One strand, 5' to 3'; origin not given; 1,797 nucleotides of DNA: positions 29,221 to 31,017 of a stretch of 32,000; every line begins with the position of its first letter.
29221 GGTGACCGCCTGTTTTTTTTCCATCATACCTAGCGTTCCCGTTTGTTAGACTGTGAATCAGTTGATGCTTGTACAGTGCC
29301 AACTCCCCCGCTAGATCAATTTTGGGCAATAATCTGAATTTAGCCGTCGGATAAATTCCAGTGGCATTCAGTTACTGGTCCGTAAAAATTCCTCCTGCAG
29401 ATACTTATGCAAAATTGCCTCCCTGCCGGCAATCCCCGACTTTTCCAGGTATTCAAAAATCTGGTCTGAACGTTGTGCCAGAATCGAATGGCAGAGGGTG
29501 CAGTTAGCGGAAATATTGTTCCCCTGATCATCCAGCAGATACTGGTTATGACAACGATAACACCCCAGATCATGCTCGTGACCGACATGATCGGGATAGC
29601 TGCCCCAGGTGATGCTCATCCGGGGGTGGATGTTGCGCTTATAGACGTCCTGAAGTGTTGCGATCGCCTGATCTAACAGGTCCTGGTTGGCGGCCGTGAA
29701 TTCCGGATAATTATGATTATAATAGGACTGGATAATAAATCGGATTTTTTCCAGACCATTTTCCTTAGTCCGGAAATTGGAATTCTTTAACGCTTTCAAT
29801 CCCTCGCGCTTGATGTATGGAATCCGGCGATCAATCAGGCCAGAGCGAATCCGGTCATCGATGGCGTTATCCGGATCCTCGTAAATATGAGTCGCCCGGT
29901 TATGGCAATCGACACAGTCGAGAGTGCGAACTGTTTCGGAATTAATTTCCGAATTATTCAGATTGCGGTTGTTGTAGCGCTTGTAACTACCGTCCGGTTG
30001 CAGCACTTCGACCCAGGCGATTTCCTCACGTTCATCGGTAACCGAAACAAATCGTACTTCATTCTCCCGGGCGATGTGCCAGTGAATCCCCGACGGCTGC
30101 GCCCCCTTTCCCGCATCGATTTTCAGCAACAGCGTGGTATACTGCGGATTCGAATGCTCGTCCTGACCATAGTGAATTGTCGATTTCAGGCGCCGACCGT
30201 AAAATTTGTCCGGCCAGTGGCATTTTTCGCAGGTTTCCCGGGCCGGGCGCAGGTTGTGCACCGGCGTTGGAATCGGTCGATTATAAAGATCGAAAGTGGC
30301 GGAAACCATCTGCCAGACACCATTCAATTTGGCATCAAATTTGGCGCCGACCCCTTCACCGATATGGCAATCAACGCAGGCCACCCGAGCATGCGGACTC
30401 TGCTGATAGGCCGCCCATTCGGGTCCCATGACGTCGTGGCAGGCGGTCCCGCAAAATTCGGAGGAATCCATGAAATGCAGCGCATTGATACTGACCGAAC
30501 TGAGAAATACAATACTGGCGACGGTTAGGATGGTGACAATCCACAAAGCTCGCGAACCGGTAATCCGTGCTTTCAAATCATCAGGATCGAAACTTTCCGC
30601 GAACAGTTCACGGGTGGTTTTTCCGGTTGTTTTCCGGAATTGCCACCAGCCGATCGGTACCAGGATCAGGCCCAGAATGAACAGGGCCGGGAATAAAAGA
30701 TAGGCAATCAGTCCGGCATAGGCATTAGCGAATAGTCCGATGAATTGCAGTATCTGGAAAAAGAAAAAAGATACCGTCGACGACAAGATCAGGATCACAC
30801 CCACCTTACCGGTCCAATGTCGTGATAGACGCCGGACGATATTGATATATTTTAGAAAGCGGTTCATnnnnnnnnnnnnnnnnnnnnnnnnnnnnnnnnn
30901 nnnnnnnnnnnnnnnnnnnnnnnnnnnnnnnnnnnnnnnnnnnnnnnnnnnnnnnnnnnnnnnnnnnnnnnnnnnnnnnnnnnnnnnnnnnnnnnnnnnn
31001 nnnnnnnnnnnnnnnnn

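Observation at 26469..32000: Five-gene haem-rich redox cluster: HAO-like octaheme + ImcH/NapC-like hexaheme + Rieske + b6-like cytochrome b + nonaheme cytochrome c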

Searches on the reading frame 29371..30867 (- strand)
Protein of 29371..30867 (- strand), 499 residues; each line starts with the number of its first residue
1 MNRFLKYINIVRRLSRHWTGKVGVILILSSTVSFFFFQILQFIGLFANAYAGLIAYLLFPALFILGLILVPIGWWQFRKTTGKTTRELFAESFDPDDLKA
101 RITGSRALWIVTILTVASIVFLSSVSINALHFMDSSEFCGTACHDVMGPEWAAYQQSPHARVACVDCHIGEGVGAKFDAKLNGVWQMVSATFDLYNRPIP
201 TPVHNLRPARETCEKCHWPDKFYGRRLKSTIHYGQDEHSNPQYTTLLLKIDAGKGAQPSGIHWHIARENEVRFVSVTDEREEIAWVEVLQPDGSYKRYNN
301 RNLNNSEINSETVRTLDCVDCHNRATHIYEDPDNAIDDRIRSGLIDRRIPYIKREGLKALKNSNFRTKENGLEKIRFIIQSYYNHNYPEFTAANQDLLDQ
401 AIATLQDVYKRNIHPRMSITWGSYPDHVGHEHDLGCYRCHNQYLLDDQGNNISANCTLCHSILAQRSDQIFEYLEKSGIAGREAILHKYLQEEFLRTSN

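Call 5: search_protein_families(library=pfam, proteins=[window:29371-30867:-], max_evalue=0.01)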
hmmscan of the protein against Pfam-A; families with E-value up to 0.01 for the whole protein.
window:29371-30867:- (499 aa): 4 families
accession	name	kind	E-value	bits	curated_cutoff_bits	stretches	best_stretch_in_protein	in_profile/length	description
PF03264.19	Cytochrom_NNT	-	1.7e-09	38.1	24.1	1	108-192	9-96/174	NapC/NirT cytochrome c family, N-terminal region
PF14522.11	Cytochrome_C7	-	2.4e-05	24.5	24.8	0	431-461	39-67/67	Cytochrome c7 and related cytochrome c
PF14537.11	Cytochrom_c3_2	-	7.5e-05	23.6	25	0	431-467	4-40/79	Cytochrome c3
PF02085.21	Cytochrom_CIII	-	0.0017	19.1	22.9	0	426-468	24-61/101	Class III cytochrome C family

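Call 6: search_protein_families(library=ncbifam, proteins=[window:29371-30867:-], max_evalue=0.01)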
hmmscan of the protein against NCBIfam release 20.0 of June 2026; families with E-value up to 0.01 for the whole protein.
window:29371-30867:- (499 aa): 6 families
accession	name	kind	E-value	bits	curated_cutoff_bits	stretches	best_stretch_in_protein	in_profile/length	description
TIGR03153.1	cytochr_NrfH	equivalog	1.3e-14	54.4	134.2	1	111-217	3-109/138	cytochrome c nitrite reductase small subunit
TIGR03507.1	decahem_SO1788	subfamily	4.5e-05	22.1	209.3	1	125-251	232-337/672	OmcA/MtrC family decaheme c-type cytochrome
TIGR04315.1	octaheme_Shew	subfamily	8.7e-05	21.7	375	0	135-218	70-153/440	tetrathionate reductase family octaheme c-type cytochrome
NF011606.0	PRK15032.1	equivalog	0.00017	20.8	455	1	107-185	19-98/390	pentaheme c-type cytochrome TorC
TIGR02161.1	napC_nirT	subfamily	0.0014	18.5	310.6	0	110-183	20-97/185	periplasmic nitrate (or nitrite) reductase c-type cytochrome, NapC/NirT family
TIGR02162.1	torC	equivalog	0.0017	17.7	478.2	0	111-189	20-105/387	pentaheme c-type cytochrome TorC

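Call 9: find_encoding_contigs(protein=window:29371-30867:-, flank=10000, max_places=6)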
Protein window:29371-30867:- (499 aa): no gene with exactly this product is on record in the collection.

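Call 20: search_solved_structures(query=window:29371-30867:-, max_evalue=0.01, show_alignments=1)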
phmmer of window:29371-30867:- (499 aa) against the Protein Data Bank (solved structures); distinct sequences matched with E-value up to 0.01: 1.
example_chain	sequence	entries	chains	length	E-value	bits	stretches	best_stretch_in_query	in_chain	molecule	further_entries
2j7a_C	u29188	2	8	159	2.9e-05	26.1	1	115-220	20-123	CYTOCHROME C QUINOL DEHYDROGENASE NRFH | NAPC/NIRT CYTOCHROME C FAMILY PROTEIN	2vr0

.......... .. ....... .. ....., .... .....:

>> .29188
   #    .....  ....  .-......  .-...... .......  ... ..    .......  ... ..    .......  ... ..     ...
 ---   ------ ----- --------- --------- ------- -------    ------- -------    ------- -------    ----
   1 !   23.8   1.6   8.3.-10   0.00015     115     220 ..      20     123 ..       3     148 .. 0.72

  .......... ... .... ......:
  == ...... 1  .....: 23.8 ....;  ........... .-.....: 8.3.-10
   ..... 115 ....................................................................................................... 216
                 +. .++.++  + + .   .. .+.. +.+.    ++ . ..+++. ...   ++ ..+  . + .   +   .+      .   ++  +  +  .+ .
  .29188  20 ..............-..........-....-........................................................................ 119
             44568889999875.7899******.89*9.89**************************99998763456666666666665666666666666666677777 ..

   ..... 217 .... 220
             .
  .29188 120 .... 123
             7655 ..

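Call 24: find_homologous_proteins(query=window:29371-30867:-, max_evalue=0.00001)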
Query window:29371-30867:- (499 aa): 3862 proteins with E <= 0.00001 among 8000 candidates; the best 120 are listed.
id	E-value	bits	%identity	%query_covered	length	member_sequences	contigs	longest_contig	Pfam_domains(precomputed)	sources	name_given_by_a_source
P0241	0.0e+0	1182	100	100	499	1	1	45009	PF03264.20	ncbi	ncbi:MAG: NapC/NirT family cytochrome c [Candidatus Neomarinimicrobiota bacterium]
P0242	5.2e-277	938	78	100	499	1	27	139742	PF03264.20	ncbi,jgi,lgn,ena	-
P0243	6.0e-251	852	69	100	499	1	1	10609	PF03264.20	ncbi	-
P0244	2.6e-210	718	59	99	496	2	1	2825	PF03264.20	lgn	-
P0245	1.7e-209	715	60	99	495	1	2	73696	PF03264.20,PF14522.12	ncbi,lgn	-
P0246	1.8e-199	682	58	99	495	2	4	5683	PF03264.20,PF14522.12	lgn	-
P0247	7.9e-199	680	56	99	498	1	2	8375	PF02085.22,PF14522.12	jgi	-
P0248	1.5e-196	672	57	99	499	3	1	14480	PF03264.20,PF14522.12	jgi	jgi:hypothetical protein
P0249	2.2e-196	672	57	99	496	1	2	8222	PF03264.20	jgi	jgi:hypothetical protein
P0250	7.2e-196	670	55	99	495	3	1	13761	PF03264.20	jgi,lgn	-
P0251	2.5e-195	668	55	99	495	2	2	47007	PF03264.20,PF14522.12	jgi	-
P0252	3.6e-195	668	55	99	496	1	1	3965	PF03264.20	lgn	-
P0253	5.6e-195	667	55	100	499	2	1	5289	PF14537.12,PF03264.20,PF14522.12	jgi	jgi:hypothetical protein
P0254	1.1e-194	666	58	98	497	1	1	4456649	PF09699.16,PF03264.20,PF14522.12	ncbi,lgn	ncbi:MAG: NapC/NirT family cytochrome c [Candidatus Zixiibacteriota bacterium]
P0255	1.3e-193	662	55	98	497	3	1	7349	-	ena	-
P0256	2.2e-193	662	55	99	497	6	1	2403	PF03264.20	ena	-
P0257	1.1e-192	659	55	99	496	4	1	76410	PF03264.20,PF14522.12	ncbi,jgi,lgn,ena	-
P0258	2.6e-192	658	54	99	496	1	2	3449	PF03264.20,PF14522.12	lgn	-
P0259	3.1e-192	658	56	99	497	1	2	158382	PF14537.12,PF03264.20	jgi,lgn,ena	-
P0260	6.2e-192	657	54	99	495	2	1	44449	PF03264.20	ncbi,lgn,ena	-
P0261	1.5e-191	656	53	100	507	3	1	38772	PF03264.20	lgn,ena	-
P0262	2.6e-191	655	55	98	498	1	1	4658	PF03264.20,PF14522.12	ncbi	-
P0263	5.3e-191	654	55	99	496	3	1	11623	PF14537.12,PF03264.20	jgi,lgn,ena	-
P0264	1.7e-190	652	55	98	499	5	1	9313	PF03264.20,PF14522.12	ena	-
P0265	1.7e-190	652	56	99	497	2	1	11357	PF03264.20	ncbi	ncbi:NapC/NirT family cytochrome c [candidate division KSB1 bacterium]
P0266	6.4e-190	650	54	99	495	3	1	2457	PF03264.20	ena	-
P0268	1.1e-189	649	54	99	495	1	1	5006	PF03264.20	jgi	jgi:hypothetical protein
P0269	1.2e-189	649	53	98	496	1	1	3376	PF03264.20,PF14522.12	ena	-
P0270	2.0e-189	649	54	98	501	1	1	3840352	PF14537.12,PF03264.20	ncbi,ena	-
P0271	2.1e-189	649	54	98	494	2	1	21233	PF03264.20,PF14522.12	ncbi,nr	ncbi:MAG: hypothetical protein GF315_15115 [candidate division Zixibacteria bacterium]|nr:hypothetic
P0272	2.4e-189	648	54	99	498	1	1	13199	PF14537.12,PF03264.20,PF14522.12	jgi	-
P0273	4.0e-189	648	54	99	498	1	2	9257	PF14537.12,PF03264.20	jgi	-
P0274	5.0e-189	647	55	99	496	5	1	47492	PF03264.20,PF14522.12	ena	-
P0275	1.0e-188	646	54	99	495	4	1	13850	PF03264.20,PF14522.12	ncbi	-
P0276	1.1e-188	646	53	99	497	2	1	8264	PF03264.20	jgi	jgi:hypothetical protein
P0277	1.2e-188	646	56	98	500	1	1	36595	PF03264.20,PF02085.22,PF14522.12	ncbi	-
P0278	1.2e-188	646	54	98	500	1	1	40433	PF03264.20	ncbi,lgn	-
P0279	2.0e-188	645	54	99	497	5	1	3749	PF14537.12,PF03264.20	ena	-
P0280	2.3e-188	645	53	99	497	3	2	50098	PF14537.12,PF03264.20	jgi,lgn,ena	-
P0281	2.5e-188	645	54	98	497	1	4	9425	PF03264.20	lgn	-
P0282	3.2e-188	645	54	99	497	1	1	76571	PF03264.20,PF14522.12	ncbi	-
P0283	3.3e-188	645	51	99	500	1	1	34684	PF03264.20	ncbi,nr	ncbi:MAG: NapC/NirT family cytochrome c [candidate division Zixibacteria bacterium]|nr:NapC/NirT fam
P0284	4.2e-188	644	55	99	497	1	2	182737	PF14537.12,PF03264.20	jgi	-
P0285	4.4e-188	644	53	99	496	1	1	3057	PF03264.20,PF14522.12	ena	-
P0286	4.9e-188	644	53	99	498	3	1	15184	PF03264.20,PF14522.12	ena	-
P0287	5.6e-188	644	55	98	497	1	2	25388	PF03264.20,PF02085.22,PF14522.12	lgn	-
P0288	7.0e-188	644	53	98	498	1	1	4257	PF03264.20,PF14522.12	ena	-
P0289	7.3e-188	643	54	99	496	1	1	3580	PF14537.12,PF03264.20,PF14522.12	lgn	-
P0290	3.2e-187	641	54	99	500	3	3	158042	PF03264.20,PF14522.12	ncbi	-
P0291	4.0e-187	641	54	98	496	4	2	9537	PF14537.12,PF03264.20,PF14522.12,PF22113.2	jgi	jgi:hypothetical protein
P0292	4.2e-187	641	54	100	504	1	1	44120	PF03264.20,PF14522.12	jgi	-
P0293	4.7e-187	641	53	99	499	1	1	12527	PF14537.12,PF03264.20,PF02085.22,PF14522.12,PF22113.2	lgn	-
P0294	5.8e-187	640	53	98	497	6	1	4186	PF03264.20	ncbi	-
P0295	6.4e-187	640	54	99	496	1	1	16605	PF14537.12,PF03264.20,PF14522.12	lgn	-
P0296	8.1e-187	640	53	98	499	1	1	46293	PF03264.20,PF14522.12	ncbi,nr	ncbi:MAG: hypothetical protein GF307_06910 [candidate division Zixibacteria bacterium]|nr:hypothetic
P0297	1.5e-186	639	52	99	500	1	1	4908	PF03264.20,PF14522.12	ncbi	-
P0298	1.6e-186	639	53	99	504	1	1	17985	PF03264.20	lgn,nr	nr:NapC/NirT family cytochrome c [candidate division Zixibacteria bacterium]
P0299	2.0e-186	639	52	99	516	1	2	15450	PF03264.20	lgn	-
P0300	2.5e-186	638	55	99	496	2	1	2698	PF03264.20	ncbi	-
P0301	2.6e-186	638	53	99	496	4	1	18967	PF03264.20,PF14522.12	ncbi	-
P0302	4.5e-186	638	52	99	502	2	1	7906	PF03264.20,PF14522.12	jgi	-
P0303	5.1e-186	637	54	99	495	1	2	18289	PF03264.20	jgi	-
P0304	5.3e-186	637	54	99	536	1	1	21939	PF03264.20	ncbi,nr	ncbi:hypothetical protein GF420_00235 [candidate division GN15 bacterium]|nr:hypothetical protein [c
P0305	5.7e-186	637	53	99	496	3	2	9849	PF14537.12,PF03264.20,PF14522.12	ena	-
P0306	6.0e-186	637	54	99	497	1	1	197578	PF03264.20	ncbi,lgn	-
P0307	6.8e-186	637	53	99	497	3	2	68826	PF03264.20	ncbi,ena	-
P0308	8.3e-186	637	53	99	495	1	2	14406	PF03264.20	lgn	-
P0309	9.4e-186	636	53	99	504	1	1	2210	PF03264.20,PF14522.12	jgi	jgi:hypothetical protein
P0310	1.1e-185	636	53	99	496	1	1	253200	PF03264.20,PF14522.12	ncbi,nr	ncbi:MAG: NapC/NirT family cytochrome c [Melioribacteraceae bacterium]|nr:NapC/NirT family cytochrom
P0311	1.2e-185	636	53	99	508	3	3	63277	PF03264.20,PF02085.22,PF14522.12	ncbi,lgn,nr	ncbi:MAG: NapC/NirT family cytochrome c [Calditrichia bacterium]|nr:NapC/NirT family cytochrome c [C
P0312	1.4e-185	636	55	99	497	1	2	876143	PF03264.20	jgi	jgi:NapC/NirT cytochrome c family, N-terminal region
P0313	1.8e-185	636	53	99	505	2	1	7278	PF03264.20,PF14522.12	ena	-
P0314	2.0e-185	635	54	97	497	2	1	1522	PF14537.12,PF03264.20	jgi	-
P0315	2.4e-185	635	55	99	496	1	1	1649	PF03264.20,PF14522.12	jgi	jgi:hypothetical protein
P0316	2.7e-185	635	52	99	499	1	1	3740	PF03264.20,PF14522.12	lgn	-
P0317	4.3e-185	634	53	99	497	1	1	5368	PF03264.20,PF14522.12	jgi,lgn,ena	-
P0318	6.1e-185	634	54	99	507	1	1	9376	PF03264.20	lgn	-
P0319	6.9e-185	634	54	98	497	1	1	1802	PF03264.20,PF14522.12,PF22113.2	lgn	-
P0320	8.5e-185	633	52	99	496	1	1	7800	PF03264.20,PF14522.12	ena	-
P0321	8.5e-185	633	54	99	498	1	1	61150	PF14537.12,PF03264.20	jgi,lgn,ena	-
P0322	9.5e-185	633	54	98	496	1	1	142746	PF03264.20,PF14522.12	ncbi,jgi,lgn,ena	-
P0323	1.1e-184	633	53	98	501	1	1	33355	PF03264.20,PF00908.24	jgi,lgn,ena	-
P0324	1.2e-184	633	53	99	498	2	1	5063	PF03264.20,PF00908.24,PF14522.12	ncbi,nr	ncbi:MAG: hypothetical protein GF310_02475 [candidate division Zixibacteria bacterium]|nr:hypothetic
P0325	1.3e-184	633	52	99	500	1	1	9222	PF03264.20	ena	-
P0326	1.3e-184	633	52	99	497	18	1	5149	PF03264.20,PF14522.12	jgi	-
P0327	1.4e-184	633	53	98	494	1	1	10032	PF03264.20,PF14522.12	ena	-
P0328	1.4e-184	633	53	99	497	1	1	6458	PF03264.20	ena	-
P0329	1.8e-184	632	53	99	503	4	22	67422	PF03264.20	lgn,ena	-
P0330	2.0e-184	632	52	99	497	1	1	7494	PF03264.20,PF14522.12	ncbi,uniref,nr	ncbi:MAG: hypothetical protein A2161_14305 [Candidatus Schekmanbacteria bacterium RBG_13_48_7]|unire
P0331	2.2e-184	632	55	98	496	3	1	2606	PF03264.20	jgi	-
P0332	3.2e-184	631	54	98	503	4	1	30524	PF03264.20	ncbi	-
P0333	3.3e-184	631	52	99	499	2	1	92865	PF03264.20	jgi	-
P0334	3.6e-184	631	53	99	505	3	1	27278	PF03264.20,PF14522.12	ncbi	-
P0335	4.3e-184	631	53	99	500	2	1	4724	PF03264.20,PF14522.12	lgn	-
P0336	4.3e-184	631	53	98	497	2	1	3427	PF03264.20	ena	-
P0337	4.5e-184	631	55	97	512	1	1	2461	PF03264.20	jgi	jgi:nitrate/TMAO reductase-like tetraheme cytochrome c subunit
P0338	5.1e-184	631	53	99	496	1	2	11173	PF03264.20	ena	-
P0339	5.4e-184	631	52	98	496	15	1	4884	PF03264.20,PF14522.12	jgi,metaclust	metaclust:\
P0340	7.3e-184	630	53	98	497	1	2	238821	PF14537.12,PF03264.20,PF14522.12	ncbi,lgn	-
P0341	7.7e-184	630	53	99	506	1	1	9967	PF03264.20,PF14522.12,PF22113.2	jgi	-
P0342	9.7e-184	630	54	98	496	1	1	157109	PF14537.12,PF03264.20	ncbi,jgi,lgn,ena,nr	ncbi:MAG: hypothetical protein B6244_06760 [Candidatus Cloacimonetes bacterium 4572_55]|nr:MAG: hypo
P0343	9.7e-184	630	54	98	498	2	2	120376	PF03264.20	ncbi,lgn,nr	ncbi:MAG: NapC/NirT family cytochrome c [Calditrichaceae bacterium]|nr:NapC/NirT family cytochrome c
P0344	1.2e-183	630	51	99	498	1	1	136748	PF03264.20,PF14522.12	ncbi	ncbi:MAG: NapC/NirT family cytochrome c [bacterium]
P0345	1.2e-183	630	53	99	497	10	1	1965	PF14537.12,PF03264.20,PF14522.12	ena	-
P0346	1.3e-183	629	53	99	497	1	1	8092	PF14537.12,PF03264.20,PF14522.12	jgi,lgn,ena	-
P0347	2.1e-183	629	52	98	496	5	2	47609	PF14537.12,PF03264.20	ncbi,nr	ncbi:MAG: NapC/NirT family cytochrome c [Lentisphaeria bacterium]|nr:NapC/NirT family cytochrome c [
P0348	2.4e-183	629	53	99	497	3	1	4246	PF03264.20,PF14522.12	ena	-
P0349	2.8e-183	628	51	99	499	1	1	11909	PF03264.20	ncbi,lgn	-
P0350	3.7e-183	628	53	99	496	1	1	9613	PF03264.20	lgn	-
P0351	3.7e-183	628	54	99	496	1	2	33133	PF03264.20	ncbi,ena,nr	ncbi:MAG: NapC/NirT family cytochrome c [Acidobacteriota bacterium]|nr:NapC/NirT family cytochrome c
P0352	4.2e-183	628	52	99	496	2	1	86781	PF03264.20,PF14522.12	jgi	jgi:hypothetical protein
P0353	4.3e-183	628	54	98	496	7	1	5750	PF03264.20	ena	-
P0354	5.5e-183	627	53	99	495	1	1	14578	PF03264.20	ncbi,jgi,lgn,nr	ncbi:MAG: NapC/NirT family cytochrome c [Calditrichaceae bacterium]|nr:NapC/NirT family cytochrome c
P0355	6.0e-183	627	53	99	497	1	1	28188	PF03264.20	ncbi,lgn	ncbi:MAG: cytochrome C [Candidatus Zixiibacteriota bacterium]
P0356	6.0e-183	627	51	98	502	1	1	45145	PF03264.20,PF14522.12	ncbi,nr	ncbi:NapC/NirT family cytochrome c [bacterium]|nr:NapC/NirT family cytochrome c [bacterium]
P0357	6.0e-183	627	52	99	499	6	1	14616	PF03264.20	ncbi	-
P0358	6.2e-183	627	53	99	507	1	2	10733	PF03264.20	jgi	jgi:hypothetical protein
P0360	9.0e-183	627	53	99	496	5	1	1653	PF03264.20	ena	-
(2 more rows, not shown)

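Call 79: find_encoding_contigs(protein=P0243, flank=10000, max_places=2)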
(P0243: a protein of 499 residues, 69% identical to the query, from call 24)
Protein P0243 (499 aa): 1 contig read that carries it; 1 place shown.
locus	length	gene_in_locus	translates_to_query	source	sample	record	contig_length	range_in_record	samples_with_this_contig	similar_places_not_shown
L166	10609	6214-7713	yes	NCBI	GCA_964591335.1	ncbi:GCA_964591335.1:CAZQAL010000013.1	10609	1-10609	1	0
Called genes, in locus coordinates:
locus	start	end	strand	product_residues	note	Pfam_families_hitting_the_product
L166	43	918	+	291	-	PF01297:ZnuA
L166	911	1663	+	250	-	PF00005:ABC_tran, PF02463:SMC_N (faint), PF13304:AAA_21 (faint)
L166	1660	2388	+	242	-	PF00950:ABC-3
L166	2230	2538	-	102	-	-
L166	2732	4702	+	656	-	PF03264:Cytochrom_NNT, PF02085:Cytochrom_CIII (faint), PF14522:Cytochrome_C7 (faint), PF14537:Cytochrom_c3_2 (weak), PF22113:Mtrc-MtrF_II-IV_dom (weak)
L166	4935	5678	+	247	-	PF14522:Cytochrome_C7 (faint), PF14537:Cytochrom_c3_2 (faint), PF13447:Multi-haem_cyto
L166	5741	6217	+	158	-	-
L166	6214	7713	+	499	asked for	PF03264:Cytochrom_NNT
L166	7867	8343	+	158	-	PF00355:Rieske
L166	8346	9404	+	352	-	PF00033:Cytochrome_B, PF13631:Cytochrom_B_N_2, PF00032:Cytochrom_B_C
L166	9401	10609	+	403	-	?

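Call 80: find_encoding_contigs(protein=P0245, flank=10000, max_places=2)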
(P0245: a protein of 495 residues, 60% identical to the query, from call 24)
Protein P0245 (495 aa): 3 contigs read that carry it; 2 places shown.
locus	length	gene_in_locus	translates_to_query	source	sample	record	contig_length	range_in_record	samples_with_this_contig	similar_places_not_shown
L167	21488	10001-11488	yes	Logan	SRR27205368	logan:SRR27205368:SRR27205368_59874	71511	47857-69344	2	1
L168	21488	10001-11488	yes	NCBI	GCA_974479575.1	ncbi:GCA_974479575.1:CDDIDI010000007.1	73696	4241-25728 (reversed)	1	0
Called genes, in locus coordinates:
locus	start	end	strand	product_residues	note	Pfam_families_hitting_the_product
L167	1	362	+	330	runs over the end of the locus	-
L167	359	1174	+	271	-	-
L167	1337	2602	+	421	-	PF07690:MFS_1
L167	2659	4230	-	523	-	PF00072:Response_reg, PF00989:PAS, PF08448:PAS_4 (weak), PF13426:PAS_9, PF00512:HisKA, PF02518:HATPase_c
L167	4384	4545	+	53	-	-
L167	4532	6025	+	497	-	PF00515:TPR_1 (faint), PF07719:TPR_2 (faint), PF13181:TPR_8 (faint), PF13374:TPR_10 (faint), PF13424:TPR_12 (faint), PF14938:SNAP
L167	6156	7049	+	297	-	PF01297:ZnuA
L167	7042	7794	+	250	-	PF00005:ABC_tran, PF02463:SMC_N (faint), PF13304:AAA_21 (faint)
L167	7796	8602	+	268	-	PF00950:ABC-3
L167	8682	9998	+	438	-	PF13435:Cytochrome_C554 (faint), PF14537:Cytochrom_c3_2 (faint), PF14522:Cytochrome_C7 (weak), PF13447:Multi-haem_cyto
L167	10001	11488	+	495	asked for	PF03264:Cytochrom_NNT (weak), PF14522:Cytochrome_C7 (faint)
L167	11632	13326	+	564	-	PF00749:tRNA-synt_1c, PF03950:tRNA-synt_1c_C, PF20974:tRNA-synt_1c_C2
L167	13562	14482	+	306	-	-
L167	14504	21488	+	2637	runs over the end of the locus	PF19078:Big_12 (faint), PF18962:Por_Secre_tail (faint), PF13860:FlgD_ig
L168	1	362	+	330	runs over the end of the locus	-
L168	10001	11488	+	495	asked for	PF03264:Cytochrom_NNT (weak), PF14522:Cytochrome_C7 (faint)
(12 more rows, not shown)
